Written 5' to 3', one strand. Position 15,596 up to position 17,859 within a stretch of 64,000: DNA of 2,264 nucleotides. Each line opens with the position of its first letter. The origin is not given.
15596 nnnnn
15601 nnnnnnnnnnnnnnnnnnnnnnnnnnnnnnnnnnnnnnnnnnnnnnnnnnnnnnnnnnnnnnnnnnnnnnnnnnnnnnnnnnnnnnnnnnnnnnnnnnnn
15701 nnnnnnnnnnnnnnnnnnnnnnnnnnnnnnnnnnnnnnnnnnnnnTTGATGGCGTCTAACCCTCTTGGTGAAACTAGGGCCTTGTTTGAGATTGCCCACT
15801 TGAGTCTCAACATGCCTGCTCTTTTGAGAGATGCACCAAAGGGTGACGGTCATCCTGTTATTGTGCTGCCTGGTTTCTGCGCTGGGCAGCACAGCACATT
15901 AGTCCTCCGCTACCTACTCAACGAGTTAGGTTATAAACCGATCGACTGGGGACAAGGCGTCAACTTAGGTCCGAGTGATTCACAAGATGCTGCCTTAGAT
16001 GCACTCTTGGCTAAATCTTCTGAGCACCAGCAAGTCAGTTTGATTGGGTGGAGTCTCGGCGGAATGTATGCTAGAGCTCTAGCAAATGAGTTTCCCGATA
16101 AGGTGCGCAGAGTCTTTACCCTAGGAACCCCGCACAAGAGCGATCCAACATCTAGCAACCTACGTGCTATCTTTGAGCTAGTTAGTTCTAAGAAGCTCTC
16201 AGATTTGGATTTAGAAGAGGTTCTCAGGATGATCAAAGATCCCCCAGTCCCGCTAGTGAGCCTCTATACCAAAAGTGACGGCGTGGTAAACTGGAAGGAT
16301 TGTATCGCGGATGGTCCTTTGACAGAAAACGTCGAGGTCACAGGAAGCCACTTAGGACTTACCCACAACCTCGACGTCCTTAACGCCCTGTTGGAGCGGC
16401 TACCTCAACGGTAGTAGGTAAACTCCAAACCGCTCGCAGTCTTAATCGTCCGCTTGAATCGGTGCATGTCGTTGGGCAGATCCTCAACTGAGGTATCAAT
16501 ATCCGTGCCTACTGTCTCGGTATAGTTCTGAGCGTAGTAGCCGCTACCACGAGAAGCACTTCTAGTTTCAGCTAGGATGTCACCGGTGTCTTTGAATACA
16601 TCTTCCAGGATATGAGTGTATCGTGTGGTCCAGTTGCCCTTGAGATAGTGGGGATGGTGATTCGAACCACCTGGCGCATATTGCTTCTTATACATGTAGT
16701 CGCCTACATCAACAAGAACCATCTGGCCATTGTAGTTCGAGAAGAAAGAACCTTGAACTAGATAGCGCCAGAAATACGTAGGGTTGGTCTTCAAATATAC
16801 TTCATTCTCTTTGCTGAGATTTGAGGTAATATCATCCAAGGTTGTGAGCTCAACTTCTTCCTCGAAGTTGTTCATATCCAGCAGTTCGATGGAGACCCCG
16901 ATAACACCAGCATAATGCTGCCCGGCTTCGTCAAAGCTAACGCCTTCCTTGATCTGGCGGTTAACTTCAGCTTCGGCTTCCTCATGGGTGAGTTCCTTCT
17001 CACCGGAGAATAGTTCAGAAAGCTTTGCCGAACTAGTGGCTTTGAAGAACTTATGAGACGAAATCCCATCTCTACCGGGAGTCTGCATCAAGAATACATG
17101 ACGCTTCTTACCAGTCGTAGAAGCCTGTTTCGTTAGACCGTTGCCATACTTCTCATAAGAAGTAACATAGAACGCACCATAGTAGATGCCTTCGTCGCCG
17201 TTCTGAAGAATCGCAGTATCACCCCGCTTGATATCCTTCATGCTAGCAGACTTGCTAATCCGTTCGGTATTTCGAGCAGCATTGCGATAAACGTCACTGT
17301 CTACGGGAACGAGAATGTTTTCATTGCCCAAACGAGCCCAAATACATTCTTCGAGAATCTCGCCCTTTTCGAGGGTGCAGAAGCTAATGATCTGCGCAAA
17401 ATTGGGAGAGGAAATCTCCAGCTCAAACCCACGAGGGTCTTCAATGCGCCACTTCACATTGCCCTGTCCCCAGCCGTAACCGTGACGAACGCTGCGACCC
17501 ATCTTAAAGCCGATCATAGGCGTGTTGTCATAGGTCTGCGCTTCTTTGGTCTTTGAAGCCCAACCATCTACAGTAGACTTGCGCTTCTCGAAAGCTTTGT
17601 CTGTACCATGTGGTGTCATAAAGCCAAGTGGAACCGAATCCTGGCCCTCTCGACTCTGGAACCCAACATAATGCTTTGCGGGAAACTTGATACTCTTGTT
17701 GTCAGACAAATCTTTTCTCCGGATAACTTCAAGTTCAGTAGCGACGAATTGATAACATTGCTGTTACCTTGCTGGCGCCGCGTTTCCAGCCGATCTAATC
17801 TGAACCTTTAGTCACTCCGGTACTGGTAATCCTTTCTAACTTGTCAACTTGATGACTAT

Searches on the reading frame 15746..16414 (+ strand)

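Call 28: search_protein_families(library=pfam, proteins=[window:15746-16414:+], max_evalue=0.001)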
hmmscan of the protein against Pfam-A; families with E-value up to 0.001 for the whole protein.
window:15746-16414:+ (222 aa): 4 families
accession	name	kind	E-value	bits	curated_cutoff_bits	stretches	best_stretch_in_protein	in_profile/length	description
PF00561.26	Abhydrolase_1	-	2e-09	37.9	25.8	1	76-142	51-116/245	alpha/beta hydrolase fold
PF07819.20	PGAP1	-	2.3e-06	28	24.3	1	90-147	86-148/233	PGAP1-like alpha/beta domain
PF02089.21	Palm_thioest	-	5.6e-05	23.4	26.8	1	90-132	68-112/254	Palmitoyl protein thioesterase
PF12697.13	Abhydrolase_6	-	0.00013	23.1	26.3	1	38-131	1-94/217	Alpha/beta hydrolase family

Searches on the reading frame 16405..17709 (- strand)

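Call 8: search_protein_families(library=phrogs, proteins=[window:16405-17709:-], max_evalue=0.001)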
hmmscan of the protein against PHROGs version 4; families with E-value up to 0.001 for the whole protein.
window:16405-17709:- (434 aa): 4 families
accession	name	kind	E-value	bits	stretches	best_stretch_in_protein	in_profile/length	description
phrog_6266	-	unknown function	3.3e-33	116.4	1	36-174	39-179/328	-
phrog_30990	-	unknown function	6.6e-33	115.2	1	7-182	5-198/282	-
phrog_2475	-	unknown function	6.9e-28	99.2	1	6-304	3-277/383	-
phrog_14061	-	unknown function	1.9e-14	54.6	1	8-256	2-236/402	-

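Call 28: search_protein_families(library=pfam, proteins=[window:16405-17709:-], max_evalue=0.001)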
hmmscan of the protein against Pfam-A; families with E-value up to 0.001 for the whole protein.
window:16405-17709:- (434 aa): 0 families
